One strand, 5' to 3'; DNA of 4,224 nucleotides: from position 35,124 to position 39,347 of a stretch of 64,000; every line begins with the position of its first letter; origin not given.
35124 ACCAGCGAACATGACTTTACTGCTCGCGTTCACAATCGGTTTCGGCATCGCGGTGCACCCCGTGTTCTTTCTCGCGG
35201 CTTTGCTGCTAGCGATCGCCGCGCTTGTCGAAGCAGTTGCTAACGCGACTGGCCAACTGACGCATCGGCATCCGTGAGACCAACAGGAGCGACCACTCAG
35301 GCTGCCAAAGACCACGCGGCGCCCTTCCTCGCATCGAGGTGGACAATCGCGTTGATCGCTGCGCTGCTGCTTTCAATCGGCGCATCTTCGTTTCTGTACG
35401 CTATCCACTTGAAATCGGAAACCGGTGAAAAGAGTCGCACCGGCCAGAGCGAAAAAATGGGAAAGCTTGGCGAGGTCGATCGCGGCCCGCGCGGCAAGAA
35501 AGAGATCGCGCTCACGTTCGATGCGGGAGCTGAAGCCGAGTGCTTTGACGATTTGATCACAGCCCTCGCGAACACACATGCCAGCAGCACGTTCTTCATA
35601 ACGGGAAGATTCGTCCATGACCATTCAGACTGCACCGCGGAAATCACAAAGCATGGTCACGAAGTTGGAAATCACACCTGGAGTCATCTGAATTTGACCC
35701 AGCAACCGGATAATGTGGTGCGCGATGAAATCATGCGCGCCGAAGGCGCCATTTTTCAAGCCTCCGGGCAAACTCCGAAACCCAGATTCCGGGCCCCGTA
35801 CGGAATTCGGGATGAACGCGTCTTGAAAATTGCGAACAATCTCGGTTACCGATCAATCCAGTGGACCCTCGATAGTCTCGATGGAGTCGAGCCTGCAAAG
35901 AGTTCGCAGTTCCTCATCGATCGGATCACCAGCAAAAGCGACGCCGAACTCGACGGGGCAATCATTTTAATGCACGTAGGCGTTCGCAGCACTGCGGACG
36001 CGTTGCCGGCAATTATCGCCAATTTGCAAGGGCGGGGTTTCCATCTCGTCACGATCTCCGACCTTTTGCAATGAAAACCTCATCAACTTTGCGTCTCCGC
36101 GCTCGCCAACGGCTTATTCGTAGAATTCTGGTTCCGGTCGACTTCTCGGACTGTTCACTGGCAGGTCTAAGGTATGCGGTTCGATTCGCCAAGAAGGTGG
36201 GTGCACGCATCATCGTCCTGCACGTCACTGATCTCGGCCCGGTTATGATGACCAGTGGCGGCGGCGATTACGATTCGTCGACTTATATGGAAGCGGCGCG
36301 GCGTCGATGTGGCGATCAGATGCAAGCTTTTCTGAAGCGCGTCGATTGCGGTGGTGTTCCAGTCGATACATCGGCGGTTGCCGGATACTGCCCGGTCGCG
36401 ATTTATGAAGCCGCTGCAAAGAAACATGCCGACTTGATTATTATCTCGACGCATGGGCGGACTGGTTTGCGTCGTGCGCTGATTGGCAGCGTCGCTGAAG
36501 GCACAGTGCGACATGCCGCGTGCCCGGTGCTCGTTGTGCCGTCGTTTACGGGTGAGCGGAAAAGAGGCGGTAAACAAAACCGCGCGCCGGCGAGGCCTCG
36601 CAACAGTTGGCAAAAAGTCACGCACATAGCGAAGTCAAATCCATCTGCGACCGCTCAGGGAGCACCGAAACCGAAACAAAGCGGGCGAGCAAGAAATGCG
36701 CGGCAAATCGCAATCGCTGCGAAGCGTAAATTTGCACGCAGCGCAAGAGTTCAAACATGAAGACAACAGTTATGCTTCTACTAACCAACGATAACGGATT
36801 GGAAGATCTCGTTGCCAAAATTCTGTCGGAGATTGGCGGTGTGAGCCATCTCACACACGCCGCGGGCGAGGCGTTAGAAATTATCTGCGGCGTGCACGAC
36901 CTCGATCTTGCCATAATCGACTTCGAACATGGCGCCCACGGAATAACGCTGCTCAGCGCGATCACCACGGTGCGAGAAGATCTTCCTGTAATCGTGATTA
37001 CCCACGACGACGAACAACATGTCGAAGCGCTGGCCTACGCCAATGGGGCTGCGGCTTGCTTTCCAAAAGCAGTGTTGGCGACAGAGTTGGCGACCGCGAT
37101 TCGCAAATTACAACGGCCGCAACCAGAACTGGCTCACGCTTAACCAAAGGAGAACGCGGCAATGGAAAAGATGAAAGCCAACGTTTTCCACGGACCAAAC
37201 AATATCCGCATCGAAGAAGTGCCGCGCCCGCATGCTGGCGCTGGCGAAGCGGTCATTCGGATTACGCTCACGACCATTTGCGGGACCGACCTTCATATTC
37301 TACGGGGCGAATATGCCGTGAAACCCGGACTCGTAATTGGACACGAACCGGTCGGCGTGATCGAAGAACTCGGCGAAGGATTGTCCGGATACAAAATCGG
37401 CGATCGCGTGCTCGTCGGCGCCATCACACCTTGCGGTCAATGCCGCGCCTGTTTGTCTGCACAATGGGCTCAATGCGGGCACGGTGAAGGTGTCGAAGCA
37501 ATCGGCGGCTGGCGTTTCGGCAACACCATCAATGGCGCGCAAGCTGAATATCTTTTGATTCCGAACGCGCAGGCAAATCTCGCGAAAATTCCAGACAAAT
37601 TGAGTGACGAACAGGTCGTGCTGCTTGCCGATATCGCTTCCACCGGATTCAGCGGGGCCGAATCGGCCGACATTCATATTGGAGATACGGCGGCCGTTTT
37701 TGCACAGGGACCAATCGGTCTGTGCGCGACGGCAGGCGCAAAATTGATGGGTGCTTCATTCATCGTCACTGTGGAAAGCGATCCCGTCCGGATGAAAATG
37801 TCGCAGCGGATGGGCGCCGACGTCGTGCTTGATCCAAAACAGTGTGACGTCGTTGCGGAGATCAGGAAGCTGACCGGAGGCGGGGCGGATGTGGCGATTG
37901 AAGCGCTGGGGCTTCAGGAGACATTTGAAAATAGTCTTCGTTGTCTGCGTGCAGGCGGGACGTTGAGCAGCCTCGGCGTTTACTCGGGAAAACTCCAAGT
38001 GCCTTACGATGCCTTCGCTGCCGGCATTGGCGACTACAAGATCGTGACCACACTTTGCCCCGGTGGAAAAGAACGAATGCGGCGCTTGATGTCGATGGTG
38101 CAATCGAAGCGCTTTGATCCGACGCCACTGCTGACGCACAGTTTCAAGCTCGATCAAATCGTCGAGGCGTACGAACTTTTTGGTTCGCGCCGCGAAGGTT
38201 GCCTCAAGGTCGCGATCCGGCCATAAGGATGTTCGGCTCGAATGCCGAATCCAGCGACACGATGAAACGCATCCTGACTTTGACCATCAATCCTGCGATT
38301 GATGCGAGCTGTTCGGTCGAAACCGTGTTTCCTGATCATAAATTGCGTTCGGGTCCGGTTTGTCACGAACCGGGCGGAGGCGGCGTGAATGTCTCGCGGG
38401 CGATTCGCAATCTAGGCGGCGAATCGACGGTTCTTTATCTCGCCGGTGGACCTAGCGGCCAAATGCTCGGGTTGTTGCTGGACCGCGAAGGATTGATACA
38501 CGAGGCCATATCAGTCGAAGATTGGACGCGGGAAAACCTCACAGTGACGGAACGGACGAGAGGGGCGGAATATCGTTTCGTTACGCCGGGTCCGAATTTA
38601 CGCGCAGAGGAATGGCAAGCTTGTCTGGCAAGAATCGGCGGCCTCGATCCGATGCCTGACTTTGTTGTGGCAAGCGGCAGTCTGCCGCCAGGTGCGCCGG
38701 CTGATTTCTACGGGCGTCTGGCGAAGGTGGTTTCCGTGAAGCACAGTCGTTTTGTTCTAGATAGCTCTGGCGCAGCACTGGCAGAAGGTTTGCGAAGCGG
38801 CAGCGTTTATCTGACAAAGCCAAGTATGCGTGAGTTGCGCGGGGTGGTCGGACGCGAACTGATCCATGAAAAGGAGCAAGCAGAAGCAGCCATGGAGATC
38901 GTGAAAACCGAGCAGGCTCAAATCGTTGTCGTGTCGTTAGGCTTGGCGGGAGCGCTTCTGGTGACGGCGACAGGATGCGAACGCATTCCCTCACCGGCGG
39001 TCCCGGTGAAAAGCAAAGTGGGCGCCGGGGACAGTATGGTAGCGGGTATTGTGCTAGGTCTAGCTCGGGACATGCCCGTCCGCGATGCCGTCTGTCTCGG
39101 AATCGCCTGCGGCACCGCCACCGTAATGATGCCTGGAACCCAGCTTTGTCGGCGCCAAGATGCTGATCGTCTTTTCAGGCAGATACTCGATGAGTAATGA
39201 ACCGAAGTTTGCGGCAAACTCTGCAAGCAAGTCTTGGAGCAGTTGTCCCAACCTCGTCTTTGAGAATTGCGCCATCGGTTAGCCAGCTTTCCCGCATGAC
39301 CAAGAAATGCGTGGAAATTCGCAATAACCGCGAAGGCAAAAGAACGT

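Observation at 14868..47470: USP-saturated island whose gene-family content parallels the actinobacterial DosR dormancy regulon, without DosR/DosS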

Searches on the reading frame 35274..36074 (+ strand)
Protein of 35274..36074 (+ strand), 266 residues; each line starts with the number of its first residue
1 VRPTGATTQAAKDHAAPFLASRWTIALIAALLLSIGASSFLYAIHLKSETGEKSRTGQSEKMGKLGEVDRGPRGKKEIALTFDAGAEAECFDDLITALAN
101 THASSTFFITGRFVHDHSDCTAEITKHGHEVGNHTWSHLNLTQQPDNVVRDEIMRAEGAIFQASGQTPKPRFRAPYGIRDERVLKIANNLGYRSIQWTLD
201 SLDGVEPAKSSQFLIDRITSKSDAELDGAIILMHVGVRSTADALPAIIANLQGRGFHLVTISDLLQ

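Call 6: search_protein_families(library=pfam, proteins=[window:35274-36074:+])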
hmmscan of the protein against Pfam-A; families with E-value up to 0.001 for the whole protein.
window:35274-36074:+ (266 aa): 1 family
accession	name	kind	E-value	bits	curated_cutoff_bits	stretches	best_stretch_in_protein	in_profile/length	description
PF01522.26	Polysacc_deac_1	-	2.5e-31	108.6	23.1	1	71-194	2-123/124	Polysaccharide deacetylase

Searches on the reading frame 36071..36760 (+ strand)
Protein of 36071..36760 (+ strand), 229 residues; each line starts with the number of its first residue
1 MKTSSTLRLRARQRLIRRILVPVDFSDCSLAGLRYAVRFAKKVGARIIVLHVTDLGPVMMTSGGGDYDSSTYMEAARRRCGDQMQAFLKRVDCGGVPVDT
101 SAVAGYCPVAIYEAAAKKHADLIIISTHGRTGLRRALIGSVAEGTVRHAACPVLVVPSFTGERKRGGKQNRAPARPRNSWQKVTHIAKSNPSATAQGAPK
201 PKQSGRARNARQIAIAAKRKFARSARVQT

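Call 6: search_protein_families(library=pfam, proteins=[window:36071-36760:+])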
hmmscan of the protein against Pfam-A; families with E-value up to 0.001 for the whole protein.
window:36071-36760:+ (229 aa): 1 family
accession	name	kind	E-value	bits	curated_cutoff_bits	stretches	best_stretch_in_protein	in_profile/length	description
PF00582.32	Usp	-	4.8e-31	108.6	24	1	17-157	3-141/141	Universal stress protein family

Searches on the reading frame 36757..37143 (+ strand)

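Call 6: search_protein_families(library=pfam, proteins=[window:36757-37143:+])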
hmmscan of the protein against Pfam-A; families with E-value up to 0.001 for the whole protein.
window:36757-37143:+ (128 aa): 1 family
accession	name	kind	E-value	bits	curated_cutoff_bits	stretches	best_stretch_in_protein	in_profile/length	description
PF00072.30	Response_reg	-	1.1e-07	32.4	30.2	1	15-116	10-111/111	Response regulator receiver domain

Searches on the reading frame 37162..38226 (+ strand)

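Call 6: search_protein_families(library=pfam, proteins=[window:37162-38226:+])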
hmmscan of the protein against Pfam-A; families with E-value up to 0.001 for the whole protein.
window:37162-38226:+ (354 aa): 4 families
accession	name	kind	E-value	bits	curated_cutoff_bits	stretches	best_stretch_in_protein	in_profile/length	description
PF00107.32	ADH_zinc_N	-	1.9e-27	96.2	31.8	1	184-314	1-128/129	Zinc-binding dehydrogenase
PF08240.17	ADH_N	-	1.9e-25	89.6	23.5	1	26-145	1-104/104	Alcohol dehydrogenase GroES-like domain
PF13602.12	ADH_zinc_N_2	-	2.3e-11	45.2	27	1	217-344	1-127/134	Zinc-binding dehydrogenase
PF16912.11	Glu_dehyd_C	-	0.00078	19.4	34.9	0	175-283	32-140/211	Glucose dehydrogenase C-terminus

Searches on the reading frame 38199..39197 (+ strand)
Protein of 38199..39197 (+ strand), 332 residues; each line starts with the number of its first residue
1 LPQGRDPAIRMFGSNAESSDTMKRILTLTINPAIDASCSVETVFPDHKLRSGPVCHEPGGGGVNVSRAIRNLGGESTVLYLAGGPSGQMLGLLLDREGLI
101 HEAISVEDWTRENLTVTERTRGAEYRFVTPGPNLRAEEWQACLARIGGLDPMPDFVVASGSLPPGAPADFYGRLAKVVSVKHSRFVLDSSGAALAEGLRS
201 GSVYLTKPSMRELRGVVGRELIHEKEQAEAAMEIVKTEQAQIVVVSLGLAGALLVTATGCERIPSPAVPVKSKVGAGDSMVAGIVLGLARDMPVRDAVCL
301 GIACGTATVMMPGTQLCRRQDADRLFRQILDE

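Call 6: search_protein_families(library=pfam, proteins=[window:38199-39197:+])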
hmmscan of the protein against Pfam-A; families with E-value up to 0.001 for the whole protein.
window:38199-39197:+ (332 aa): 2 families
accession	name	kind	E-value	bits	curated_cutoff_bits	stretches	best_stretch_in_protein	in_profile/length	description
PF00294.29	PfkB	-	6e-38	131.3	25.8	1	34-317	12-298/302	pfkB family carbohydrate kinase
PF08543.17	Phos_pyr_kin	-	0.00013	21.8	27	1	203-300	120-223/246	Phosphomethylpyrimidine kinase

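Call 35: search_protein_families(library=ncbifam, proteins=[window:38262-39197:+], max_evalue=0.01)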
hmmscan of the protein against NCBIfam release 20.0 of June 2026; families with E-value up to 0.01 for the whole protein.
window:38262-39197:+ (311 aa): 19 families
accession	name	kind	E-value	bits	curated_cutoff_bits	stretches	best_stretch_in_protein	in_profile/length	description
TIGR03168.1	1-PFK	subfamily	5.3e-82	275.2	216.4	1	4-308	1-302/305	hexose kinase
NF007632.0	PRK10294.1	equivalog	5.4e-78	262.4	353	1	1-306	1-305/310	6-phosphofructokinase II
TIGR03828.1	pfkB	equivalog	1.7e-71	240.8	292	1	4-308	1-302/305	1-phosphofructokinase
NF041320.1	pfkB_Halo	equivalog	4.4e-44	151.1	400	1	4-301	2-290/302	1-phosphofructokinase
NF010033.0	PRK13508.1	equivalog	5.4e-35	121.1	469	1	4-275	2-271/309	tagatose-6-phosphate kinase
NF007068.0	PRK09513.1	equivalog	7.5e-35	120.6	432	1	1-297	2-295/312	1-phosphofructokinase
TIGR01231.1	lacC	equivalog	1.2e-33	116.8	409.55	1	4-270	2-267/310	tagatose-6-phosphate kinase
TIGR02198.1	rfaE_dom_I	equivalog_domain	1.9e-12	47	345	1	181-299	190-308/315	D-glycero-beta-D-manno-heptose-7-phosphate kinase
TIGR02152.1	D_ribokin_bact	equivalog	2.9e-11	43.2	299.65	1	186-295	180-288/298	ribokinase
TIGR04382.1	myo_inos_iolC_N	equivalog_domain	2.2e-10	40.3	300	1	202-289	203-291/309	5-dehydro-2-deoxygluconokinase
NF006957.1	PRK09434.1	equivalog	2.6e-10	40.3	450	1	200-274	192-267/302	fructokinase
NF007321.0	PRK09813.1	equivalog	1.1e-08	34.9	247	1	203-291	170-258/261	fructoselysine 6-kinase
NF040938.1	KDG_KDGal_kin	equivalog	3.1e-08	33.1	400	1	199-305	195-303/305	bifunctional 2-dehydro-3-deoxygluconokinase/2-dehydro-3-deoxygalactonokinase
NF008353.0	PRK11142.1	equivalog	1.9e-07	30.9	341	1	190-295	187-291/307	ribokinase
NF053626.1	RibKinHalex1628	equivalog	5.4e-06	26.1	330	1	206-295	189-280/293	ATP-dependent ribose-1-phosphate kinase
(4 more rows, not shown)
